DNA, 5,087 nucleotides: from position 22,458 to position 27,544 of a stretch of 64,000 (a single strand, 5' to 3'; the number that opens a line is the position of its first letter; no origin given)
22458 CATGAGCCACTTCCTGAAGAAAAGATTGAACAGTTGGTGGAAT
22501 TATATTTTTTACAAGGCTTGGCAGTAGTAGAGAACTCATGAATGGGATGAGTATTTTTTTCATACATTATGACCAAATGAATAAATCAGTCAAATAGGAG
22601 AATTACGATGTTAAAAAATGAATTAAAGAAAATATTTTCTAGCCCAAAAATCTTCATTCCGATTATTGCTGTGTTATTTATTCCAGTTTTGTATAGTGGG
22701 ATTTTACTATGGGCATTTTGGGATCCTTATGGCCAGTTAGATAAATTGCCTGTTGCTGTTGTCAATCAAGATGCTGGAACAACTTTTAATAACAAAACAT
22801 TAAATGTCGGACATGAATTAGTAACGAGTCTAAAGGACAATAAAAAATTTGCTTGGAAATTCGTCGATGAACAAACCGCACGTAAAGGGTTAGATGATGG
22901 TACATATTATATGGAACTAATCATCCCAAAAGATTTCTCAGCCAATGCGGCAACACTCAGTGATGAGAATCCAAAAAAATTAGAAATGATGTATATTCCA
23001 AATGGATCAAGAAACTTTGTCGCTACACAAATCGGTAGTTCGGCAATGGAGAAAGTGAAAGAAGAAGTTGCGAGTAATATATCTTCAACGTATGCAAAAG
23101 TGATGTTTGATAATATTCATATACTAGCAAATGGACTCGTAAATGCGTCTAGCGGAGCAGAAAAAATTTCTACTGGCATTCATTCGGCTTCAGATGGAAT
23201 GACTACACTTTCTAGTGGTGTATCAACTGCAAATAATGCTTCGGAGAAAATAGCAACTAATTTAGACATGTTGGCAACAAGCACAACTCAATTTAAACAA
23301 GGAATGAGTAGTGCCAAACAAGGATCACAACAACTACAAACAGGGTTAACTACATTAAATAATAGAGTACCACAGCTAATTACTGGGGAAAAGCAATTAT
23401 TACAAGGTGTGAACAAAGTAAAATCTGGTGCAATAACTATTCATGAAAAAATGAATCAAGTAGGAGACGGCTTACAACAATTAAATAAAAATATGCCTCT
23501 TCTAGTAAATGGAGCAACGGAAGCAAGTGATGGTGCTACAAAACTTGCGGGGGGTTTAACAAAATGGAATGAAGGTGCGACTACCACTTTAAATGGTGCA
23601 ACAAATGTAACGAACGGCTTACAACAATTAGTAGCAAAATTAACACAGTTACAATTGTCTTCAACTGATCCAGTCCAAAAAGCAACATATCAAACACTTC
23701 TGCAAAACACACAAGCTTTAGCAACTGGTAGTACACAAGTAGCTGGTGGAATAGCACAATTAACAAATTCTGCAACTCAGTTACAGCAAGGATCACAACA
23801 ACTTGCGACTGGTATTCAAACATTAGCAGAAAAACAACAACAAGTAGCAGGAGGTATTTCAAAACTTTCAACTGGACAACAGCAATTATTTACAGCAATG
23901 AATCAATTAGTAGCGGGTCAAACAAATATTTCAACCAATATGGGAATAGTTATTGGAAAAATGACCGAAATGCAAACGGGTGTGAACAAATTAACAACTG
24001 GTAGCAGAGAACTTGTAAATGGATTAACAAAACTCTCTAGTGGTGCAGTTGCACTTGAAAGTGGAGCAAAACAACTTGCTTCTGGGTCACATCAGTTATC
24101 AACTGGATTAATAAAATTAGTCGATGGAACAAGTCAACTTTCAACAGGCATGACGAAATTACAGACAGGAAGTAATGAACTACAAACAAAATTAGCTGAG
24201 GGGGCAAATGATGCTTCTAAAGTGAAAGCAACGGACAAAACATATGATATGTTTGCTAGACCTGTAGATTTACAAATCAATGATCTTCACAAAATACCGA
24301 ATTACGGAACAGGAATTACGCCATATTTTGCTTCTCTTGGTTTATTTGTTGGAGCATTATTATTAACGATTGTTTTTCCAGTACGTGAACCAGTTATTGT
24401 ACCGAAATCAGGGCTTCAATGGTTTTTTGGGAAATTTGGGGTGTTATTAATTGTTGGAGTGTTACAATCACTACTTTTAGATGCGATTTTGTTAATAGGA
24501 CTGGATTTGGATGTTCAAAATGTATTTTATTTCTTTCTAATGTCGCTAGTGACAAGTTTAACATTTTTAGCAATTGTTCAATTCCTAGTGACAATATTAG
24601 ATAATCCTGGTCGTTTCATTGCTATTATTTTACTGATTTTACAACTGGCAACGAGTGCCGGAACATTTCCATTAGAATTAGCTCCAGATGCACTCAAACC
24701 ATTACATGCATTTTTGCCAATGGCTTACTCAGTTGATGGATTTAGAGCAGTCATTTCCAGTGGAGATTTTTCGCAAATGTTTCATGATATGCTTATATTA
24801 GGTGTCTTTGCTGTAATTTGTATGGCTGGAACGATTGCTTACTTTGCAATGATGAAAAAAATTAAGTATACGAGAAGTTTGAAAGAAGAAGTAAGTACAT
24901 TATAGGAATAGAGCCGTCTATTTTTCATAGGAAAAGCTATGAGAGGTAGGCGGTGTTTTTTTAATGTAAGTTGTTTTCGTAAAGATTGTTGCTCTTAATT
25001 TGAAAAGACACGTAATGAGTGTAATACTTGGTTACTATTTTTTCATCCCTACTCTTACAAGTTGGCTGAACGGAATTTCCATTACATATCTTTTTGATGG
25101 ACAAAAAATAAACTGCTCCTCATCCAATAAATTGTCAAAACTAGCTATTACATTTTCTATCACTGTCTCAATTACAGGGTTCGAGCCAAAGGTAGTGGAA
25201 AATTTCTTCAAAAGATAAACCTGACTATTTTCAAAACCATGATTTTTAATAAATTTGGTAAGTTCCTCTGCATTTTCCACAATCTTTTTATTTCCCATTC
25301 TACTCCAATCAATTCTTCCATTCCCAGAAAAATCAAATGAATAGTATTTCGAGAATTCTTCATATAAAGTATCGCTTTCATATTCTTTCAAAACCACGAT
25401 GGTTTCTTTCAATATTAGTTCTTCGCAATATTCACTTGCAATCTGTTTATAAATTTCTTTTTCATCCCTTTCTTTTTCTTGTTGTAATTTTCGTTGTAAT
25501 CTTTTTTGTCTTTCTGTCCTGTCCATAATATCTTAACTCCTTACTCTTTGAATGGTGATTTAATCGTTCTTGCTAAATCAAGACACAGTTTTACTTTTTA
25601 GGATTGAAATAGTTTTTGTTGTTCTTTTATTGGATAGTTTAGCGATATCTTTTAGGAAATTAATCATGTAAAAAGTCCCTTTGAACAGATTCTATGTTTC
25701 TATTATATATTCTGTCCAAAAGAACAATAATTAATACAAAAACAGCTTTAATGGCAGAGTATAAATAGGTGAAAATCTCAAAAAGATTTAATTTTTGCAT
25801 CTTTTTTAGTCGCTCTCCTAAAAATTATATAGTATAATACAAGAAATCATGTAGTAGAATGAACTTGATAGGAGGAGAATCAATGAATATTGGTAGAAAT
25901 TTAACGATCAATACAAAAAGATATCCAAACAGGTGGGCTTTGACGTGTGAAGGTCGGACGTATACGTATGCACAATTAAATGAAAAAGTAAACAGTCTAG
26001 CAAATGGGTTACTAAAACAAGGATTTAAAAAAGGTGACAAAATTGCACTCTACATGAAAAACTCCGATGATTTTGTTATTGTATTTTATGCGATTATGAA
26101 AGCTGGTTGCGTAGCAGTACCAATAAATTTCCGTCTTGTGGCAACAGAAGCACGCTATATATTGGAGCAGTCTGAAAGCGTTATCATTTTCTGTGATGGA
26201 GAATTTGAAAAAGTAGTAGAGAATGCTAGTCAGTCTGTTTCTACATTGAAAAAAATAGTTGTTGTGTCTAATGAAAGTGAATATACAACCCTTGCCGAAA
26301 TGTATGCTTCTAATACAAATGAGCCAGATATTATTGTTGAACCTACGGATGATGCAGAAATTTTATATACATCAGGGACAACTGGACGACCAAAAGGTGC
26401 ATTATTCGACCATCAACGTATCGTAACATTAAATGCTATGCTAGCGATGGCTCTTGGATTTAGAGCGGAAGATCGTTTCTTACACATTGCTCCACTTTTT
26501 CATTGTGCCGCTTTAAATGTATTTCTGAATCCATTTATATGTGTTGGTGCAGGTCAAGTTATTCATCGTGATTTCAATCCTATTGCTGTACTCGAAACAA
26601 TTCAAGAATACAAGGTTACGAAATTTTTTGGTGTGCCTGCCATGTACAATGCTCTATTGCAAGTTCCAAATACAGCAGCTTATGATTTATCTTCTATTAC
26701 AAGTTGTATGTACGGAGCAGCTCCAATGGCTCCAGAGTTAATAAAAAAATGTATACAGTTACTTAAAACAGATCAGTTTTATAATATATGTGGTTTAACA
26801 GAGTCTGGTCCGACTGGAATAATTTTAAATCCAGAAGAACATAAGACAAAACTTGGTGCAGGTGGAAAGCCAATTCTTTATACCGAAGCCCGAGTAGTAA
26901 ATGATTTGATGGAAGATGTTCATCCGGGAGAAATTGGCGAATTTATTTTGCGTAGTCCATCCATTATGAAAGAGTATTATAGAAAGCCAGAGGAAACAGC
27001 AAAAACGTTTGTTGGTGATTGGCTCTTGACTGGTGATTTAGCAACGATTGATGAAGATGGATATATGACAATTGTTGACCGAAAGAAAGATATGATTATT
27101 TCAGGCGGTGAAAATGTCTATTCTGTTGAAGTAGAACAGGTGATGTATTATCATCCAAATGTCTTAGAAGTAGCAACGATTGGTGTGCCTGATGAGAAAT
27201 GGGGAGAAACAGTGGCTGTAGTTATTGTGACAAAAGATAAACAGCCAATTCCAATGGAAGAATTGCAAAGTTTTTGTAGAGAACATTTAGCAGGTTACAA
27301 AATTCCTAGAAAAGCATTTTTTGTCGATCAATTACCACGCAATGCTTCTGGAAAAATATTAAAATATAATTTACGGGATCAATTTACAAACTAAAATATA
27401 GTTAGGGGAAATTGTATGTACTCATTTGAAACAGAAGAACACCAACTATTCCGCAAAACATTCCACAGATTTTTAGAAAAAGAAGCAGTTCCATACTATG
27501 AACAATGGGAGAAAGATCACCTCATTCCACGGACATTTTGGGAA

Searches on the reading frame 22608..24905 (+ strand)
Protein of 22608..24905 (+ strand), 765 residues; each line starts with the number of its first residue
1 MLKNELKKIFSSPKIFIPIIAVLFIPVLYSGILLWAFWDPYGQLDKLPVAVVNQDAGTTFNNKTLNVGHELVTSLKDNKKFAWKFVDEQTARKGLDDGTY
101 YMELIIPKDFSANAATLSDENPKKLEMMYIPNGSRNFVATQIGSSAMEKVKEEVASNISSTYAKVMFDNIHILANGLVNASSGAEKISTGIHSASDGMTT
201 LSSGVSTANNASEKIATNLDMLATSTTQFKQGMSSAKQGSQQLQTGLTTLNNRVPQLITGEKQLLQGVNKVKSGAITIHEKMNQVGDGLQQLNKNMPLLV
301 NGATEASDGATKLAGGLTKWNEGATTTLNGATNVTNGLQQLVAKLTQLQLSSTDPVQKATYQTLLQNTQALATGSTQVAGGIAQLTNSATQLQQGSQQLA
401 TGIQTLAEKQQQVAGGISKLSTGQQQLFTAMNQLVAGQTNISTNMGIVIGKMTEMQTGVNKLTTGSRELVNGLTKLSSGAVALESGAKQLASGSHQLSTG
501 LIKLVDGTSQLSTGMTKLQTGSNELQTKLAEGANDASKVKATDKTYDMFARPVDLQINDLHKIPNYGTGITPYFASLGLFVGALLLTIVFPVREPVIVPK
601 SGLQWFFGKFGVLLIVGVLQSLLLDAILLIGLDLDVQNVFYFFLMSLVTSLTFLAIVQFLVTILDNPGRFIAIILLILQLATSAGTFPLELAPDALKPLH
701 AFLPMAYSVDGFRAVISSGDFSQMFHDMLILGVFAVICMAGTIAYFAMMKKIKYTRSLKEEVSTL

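Call 10: search_protein_families(library=pfam, proteins=[window:22608-24905:+], max_evalue=0.00001)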
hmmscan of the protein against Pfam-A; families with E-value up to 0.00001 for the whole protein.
window:22608-24905:+ (765 aa): 2 families
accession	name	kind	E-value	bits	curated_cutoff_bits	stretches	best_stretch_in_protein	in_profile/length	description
PF12698.13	ABC2_membrane_3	-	1.3e-26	94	31.6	2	515-742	110-345/347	ABC-2 family transporter protein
PF01061.29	ABC2_membrane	-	8.6e-08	32.4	26.9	1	605-715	95-209/211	ABC-2 type transporter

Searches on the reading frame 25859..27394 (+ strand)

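Call 13: search_protein_families(library=pfam, proteins=[window:25859-27394:+], max_evalue=0.00001)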
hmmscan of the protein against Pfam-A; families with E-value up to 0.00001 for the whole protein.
window:25859-27394:+ (511 aa): 2 families
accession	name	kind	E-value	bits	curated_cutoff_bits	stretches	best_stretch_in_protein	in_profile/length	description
PF00501.34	AMP-binding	-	8.8e-90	301.7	29.9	1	18-374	4-384/384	AMP-binding enzyme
PF13193.12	AMP-binding_C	-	3.6e-19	69.9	24.5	1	424-499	1-76/76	AMP-binding enzyme C-terminal domain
